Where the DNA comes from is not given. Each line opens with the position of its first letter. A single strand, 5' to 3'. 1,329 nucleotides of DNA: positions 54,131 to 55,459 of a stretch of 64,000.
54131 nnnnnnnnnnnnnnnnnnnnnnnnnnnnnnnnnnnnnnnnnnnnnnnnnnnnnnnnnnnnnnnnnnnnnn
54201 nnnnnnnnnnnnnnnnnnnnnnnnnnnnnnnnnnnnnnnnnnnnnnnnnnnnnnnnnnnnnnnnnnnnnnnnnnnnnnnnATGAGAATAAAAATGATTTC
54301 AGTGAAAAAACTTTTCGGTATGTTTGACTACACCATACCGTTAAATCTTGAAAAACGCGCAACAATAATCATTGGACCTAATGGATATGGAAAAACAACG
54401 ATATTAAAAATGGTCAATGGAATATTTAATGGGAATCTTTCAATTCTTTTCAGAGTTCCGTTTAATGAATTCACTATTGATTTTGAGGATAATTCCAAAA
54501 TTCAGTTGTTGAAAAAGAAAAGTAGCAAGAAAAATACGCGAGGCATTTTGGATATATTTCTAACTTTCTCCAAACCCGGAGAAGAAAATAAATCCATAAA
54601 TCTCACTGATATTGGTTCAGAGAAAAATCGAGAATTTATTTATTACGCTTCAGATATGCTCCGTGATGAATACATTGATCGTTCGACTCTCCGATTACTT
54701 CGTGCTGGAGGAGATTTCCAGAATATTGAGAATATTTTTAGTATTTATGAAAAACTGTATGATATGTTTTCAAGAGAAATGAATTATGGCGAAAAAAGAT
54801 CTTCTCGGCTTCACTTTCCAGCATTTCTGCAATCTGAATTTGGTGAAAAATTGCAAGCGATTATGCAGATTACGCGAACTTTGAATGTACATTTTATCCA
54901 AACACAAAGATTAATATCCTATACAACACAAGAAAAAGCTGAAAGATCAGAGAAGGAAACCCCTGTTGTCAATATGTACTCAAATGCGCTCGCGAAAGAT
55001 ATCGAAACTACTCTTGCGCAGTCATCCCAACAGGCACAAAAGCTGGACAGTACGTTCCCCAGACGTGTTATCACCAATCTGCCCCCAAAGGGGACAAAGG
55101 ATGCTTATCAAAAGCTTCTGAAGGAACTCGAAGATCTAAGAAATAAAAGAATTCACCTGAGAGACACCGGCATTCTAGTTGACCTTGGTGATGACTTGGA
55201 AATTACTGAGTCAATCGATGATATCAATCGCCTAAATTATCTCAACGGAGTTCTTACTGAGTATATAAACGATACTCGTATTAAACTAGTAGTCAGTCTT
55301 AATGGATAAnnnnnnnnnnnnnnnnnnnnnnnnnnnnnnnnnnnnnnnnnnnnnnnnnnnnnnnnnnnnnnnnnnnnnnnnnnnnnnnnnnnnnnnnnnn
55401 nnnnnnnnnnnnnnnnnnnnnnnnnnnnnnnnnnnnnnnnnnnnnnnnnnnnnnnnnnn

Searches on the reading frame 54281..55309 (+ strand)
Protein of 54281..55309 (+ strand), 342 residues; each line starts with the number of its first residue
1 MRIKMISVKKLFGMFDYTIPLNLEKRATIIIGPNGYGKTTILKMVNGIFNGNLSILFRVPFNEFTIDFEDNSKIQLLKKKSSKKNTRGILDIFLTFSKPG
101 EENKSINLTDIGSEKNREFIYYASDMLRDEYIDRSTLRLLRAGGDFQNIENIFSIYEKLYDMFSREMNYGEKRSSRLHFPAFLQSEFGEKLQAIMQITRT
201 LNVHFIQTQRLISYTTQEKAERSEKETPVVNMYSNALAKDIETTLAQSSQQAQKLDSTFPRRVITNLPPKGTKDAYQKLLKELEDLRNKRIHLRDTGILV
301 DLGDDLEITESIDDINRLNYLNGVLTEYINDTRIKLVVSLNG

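Call 4: search_protein_families(library=pfam, proteins=[window:54281-55309:+], max_evalue=0.01)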
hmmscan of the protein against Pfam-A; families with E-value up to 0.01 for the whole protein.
window:54281-55309:+ (342 aa): 6 families
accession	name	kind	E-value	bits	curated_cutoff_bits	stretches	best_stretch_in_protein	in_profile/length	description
PF13175.12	AAA_15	-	2e-07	31.4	32.1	1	1-288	1-239/374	AAA ATPase domain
PF13476.12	AAA_23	-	1.1e-05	26.6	27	1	15-288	10-171/201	AAA domain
PF00005.33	ABC_tran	-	0.00019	22.5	25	1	26-50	12-36/137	ABC transporter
PF13401.12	AAA_22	-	0.0038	18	27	0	25-49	5-29/130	AAA domain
PF02463.25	SMC_N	-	0.0042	17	40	1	3-45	2-44/220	RecF/RecN/SMC N terminal domain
PF13555.12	AAA_29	-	0.0046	17.1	27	1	18-45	16-42/61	P-loop containing region of AAA domain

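Call 5: search_protein_families(library=padloc, proteins=[window:54281-55309:+], max_evalue=0.01)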
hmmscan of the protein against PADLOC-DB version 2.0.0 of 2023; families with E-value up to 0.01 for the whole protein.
window:54281-55309:+ (342 aa): 42 families (the best 25 are shown)
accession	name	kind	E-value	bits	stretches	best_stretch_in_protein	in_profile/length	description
PDLC00289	PtuA1|PtuA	-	2.5e-08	31.4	1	1-126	1-128/404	AAA ATPase domain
PDLC00305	PtuA1|PtuA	-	1.4e-07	29.2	1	1-153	1-151/392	AAA ATPase domain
PDLC00290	PtuA1|PtuA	-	3e-07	28.1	1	18-86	16-87/414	AAA ATPase domain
PDLC02979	AriA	-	5.4e-07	27.7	1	1-290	1-238/373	-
PDLC00279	PtuA1|PtuA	-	6.7e-07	26.8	1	12-76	14-77/416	AAA ATPase domain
PDLC00091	GajA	-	2.1e-06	24.9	1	1-74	1-73/627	AAA ATPase domain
PDLC03859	LmuB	-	5.7e-06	23.8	1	1-326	3-303/611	-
PDLC00271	PtuA1|PtuA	-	8.9e-06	23.5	1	1-48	1-46/421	AAA ATPase domain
PDLC00299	PtuA1|PtuA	-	1e-05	22.7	1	19-45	69-95/535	AAA ATPase domain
PDLC04140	mad8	-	1.5e-05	22.6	1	19-285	22-148/314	mads_8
PDLC00065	GajA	-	2.5e-05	21.3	1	1-273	1-266/670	AAA ATPase domain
PDLC00278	PtuA1|PtuA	-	2.7e-05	21.6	1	1-50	1-48/436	AAA ATPase domain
PDLC02913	ATPase_I-A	-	3.5e-05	21.1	1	19-45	68-94/508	-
PDLC02981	AriAB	-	5.4e-05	20.1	1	1-53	1-51/694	-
PDLC04213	HEC-02A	-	7.3e-05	20.5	1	1-53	1-51/337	-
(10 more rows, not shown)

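Call 6: search_protein_families(library=ncbifam, proteins=[window:54281-55309:+], max_evalue=1)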
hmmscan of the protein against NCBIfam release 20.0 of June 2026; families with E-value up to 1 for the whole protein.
window:54281-55309:+ (342 aa): 50 families (the best 25 are shown)
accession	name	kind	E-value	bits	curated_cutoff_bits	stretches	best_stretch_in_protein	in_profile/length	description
NF041760.1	PtuA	equivalog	8.3e-05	21.7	500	1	19-45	66-92/524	retron Ec78 anti-phage system effector ATPase PtuA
NF000355.4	ribo_prot_ABC_F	equivalog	0.00036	19.5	380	1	10-54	327-371/499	ribosomal protection-like ABC-F family protein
NF052383.1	ATPase_KamC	equivalog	0.00057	18.8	300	1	19-46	301-328/508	lysine 5,6-aminomutase reactivase ATPase KamC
NF009945.0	PRK13409.1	equivalog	0.00066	18.5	469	1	17-55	91-129/592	ribosome biogenesis/translation initiation ATPase RLI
NF040873.1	AztA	equivalog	0.00067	19.3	220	1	25-49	18-42/191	zinc ABC transporter ATP-binding protein AztA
NF000167.2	ABCF_Lsa_all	exception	0.00087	18.4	750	1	29-75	35-81/492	Lsa family ABC-F type ribosomal protection protein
TIGR03740.1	galliderm_ABC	subfamily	0.0013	18.4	309.75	1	21-50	21-51/223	lantibiotic protection ABC transporter ATP-binding subunit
NF002981.0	PRK03695.1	equivalog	0.0022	17.4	281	1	27-57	28-58/253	vitamin B12 ABC transporter ATP-binding protein BtuD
TIGR03411.1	urea_trans_UrtD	equivalog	0.0032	17.2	304.1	1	26-48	29-51/242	urea ABC transporter ATP-binding protein UrtD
NF010068.0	PRK13548.1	equivalog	0.0059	15.7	261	1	27-49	33-55/261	heme ABC transporter ATP-binding protein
TIGR03873.1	F420-0_ABC_ATP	hypoth_equivalog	0.0063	15.8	372.4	1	27-50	29-52/256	putative F420-0 ABC transporter ATP-binding protein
TIGR01166.1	cbiO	subfamily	0.0066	15.9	211.8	1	26-50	19-43/190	cobalt ABC transporter, ATP-binding protein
NF007082.0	PRK09536.1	equivalog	0.0072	15.5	537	1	30-50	34-54/402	corrinoid ABC transporter ATPase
TIGR02315.1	ABC_phnC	equivalog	0.0073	15.8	266.1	1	28-80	31-80/243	phosphonate ABC transporter ATP-binding protein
NF008449.1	PRK11300.1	equivalog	0.0081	15.4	362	1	21-50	26-56/255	high-affinity branched-chain amino acid ABC transporter ATP-binding protein LivG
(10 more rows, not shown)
